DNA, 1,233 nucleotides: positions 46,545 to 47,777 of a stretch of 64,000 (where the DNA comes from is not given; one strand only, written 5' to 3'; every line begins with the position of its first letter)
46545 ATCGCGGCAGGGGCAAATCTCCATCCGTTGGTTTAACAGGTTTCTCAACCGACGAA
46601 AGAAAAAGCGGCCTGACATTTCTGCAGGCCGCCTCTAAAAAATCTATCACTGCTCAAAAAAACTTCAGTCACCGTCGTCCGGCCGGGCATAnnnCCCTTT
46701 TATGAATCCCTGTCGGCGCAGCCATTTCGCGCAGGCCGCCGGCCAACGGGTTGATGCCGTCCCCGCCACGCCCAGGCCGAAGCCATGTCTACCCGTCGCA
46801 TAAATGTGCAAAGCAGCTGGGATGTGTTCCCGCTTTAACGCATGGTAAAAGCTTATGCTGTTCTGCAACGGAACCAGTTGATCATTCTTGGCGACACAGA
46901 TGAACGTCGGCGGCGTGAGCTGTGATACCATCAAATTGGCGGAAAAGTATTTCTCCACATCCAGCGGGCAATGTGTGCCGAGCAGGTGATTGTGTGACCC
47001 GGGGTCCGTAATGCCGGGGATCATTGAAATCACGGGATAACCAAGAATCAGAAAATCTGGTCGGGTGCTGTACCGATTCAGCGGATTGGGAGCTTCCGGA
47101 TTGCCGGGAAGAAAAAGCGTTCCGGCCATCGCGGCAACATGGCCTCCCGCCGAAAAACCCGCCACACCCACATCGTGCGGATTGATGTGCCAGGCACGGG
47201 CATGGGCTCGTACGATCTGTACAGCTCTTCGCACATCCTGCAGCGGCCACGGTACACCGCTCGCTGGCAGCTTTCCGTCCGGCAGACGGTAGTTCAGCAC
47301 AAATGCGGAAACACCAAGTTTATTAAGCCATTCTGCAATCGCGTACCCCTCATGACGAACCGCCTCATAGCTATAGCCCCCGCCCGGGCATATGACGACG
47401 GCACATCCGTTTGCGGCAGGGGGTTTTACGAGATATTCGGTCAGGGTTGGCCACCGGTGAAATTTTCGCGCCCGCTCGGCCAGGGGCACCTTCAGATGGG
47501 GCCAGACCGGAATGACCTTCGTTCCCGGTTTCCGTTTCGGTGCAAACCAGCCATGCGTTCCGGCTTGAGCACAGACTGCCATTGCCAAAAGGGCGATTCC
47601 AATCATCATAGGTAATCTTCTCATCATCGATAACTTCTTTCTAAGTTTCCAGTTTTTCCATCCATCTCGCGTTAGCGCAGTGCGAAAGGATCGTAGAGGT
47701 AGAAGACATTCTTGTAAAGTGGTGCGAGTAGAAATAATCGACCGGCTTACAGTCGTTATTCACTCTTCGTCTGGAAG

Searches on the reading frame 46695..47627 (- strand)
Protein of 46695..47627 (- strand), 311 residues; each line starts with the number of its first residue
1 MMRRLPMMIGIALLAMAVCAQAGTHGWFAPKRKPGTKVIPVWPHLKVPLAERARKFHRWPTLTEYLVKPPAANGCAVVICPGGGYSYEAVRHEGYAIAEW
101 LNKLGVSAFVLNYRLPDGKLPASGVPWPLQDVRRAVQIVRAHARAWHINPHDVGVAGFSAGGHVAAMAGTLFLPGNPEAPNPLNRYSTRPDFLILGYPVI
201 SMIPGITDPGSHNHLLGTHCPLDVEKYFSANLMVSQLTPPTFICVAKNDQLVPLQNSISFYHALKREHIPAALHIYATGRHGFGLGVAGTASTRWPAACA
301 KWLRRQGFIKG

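Call 8: search_protein_families(library=pfam, proteins=[window:46695-47627:-], max_evalue=0.01)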
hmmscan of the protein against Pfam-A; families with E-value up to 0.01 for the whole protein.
window:46695-47627:- (311 aa): 6 families
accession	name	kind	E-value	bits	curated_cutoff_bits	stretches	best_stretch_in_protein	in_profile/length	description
PF20434.5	BD-FAE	-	2.2e-19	70.3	26.8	1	75-264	14-215/215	BD-FAE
PF07859.19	Abhydrolase_3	-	2.5e-13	50.7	25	1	82-283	6-208/210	alpha/beta hydrolase fold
PF00326.27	Peptidase_S9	-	1.4e-09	38.2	22.6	1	228-304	132-207/213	Prolyl oligopeptidase family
PF01738.24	DLH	-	1.1e-05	25.5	21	1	236-304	141-208/217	Dienelactone hydrolase family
PF12146.15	Hydrolase_4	-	0.00023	21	27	0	235-282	188-233/239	Serine aminopeptidase, S33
PF03959.19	FSH1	-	0.0039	17.3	21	1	149-270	99-190/211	Serine hydrolase (FSH1)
